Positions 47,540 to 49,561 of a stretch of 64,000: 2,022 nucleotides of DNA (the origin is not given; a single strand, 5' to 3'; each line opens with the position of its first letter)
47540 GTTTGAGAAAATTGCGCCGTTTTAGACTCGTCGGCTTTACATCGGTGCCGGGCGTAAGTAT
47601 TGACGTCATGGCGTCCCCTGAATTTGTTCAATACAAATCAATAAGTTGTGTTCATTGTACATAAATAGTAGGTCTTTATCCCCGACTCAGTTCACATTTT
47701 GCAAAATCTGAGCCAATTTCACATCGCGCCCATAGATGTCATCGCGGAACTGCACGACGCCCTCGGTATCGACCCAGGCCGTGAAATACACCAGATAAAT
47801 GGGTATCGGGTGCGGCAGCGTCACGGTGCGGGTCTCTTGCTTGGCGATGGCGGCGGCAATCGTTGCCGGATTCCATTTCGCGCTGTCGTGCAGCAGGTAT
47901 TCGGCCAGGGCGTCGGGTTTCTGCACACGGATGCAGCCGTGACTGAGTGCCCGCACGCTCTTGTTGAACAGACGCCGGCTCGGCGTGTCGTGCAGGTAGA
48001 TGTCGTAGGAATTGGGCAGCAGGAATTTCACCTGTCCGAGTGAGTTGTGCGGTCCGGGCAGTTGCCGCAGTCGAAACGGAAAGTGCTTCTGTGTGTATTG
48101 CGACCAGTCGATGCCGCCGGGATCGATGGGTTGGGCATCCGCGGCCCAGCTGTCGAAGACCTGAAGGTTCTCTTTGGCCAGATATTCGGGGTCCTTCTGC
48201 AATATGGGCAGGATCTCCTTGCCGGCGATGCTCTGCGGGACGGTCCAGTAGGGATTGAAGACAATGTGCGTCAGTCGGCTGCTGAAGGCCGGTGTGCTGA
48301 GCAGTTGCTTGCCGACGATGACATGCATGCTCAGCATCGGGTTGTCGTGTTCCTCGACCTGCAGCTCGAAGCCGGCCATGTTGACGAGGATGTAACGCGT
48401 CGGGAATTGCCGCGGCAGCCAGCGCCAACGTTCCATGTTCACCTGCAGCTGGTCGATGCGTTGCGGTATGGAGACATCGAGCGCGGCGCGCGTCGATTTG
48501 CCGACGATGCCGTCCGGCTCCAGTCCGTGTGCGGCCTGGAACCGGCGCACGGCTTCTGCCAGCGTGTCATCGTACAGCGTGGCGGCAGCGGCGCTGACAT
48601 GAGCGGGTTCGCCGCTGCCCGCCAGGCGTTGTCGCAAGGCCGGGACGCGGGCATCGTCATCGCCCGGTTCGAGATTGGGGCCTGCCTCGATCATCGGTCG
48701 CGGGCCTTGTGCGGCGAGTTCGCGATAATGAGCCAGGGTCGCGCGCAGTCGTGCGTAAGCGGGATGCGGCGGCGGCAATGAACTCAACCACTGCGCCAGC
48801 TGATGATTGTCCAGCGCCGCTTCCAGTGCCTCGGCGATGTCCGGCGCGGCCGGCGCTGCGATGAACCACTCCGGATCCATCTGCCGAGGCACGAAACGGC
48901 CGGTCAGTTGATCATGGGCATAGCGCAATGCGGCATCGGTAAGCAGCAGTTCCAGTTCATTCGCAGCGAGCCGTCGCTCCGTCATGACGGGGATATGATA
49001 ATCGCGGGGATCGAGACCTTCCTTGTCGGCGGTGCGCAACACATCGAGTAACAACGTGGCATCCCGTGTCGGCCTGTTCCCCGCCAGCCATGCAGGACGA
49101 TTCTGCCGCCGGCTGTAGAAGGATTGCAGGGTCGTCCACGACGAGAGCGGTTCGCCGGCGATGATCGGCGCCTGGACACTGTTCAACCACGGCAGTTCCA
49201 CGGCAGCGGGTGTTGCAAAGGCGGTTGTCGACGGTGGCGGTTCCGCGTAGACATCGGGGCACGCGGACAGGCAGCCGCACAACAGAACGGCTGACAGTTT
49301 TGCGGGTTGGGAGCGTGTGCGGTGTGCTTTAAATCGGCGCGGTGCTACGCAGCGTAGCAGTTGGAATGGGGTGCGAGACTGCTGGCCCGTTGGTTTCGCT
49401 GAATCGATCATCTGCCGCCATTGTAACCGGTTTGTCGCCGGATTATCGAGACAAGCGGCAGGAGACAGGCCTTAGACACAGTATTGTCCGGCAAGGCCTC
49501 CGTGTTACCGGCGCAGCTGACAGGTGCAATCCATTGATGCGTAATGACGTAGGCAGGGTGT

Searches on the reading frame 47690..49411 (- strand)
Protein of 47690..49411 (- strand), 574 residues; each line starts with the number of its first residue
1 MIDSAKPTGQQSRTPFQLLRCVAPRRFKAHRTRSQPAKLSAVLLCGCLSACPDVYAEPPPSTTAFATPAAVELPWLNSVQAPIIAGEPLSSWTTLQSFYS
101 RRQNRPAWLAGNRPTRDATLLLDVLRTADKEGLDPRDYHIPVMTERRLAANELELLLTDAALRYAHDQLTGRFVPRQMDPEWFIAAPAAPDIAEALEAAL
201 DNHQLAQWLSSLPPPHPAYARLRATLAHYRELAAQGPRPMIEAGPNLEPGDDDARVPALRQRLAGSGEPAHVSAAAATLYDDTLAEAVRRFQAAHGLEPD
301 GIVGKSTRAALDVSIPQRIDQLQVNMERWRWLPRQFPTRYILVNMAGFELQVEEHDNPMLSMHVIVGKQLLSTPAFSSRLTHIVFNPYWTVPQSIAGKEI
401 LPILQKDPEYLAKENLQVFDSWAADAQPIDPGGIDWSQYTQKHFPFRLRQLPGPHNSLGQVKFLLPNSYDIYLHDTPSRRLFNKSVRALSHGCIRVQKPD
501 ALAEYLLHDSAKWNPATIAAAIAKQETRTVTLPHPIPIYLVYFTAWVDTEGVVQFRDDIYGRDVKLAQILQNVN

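Call 79: search_protein_families(library=pfam, proteins=[window:47690-49411:-], max_evalue=0.00001)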
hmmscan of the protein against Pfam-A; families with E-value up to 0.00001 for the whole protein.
window:47690-49411:- (574 aa): 3 families
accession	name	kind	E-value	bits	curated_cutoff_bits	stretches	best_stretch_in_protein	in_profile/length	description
PF20142.4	Scaffold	-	6.9e-35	121.2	24.6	1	94-226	2-139/139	Scaffold domain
PF03734.19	YkuD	-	1.1e-22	81.6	23.4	1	339-507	2-139/146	L,D-transpeptidase catalytic domain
PF01471.23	PG_binding_1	-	4.7e-11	43.1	23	1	254-311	3-57/57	Putative peptidoglycan binding domain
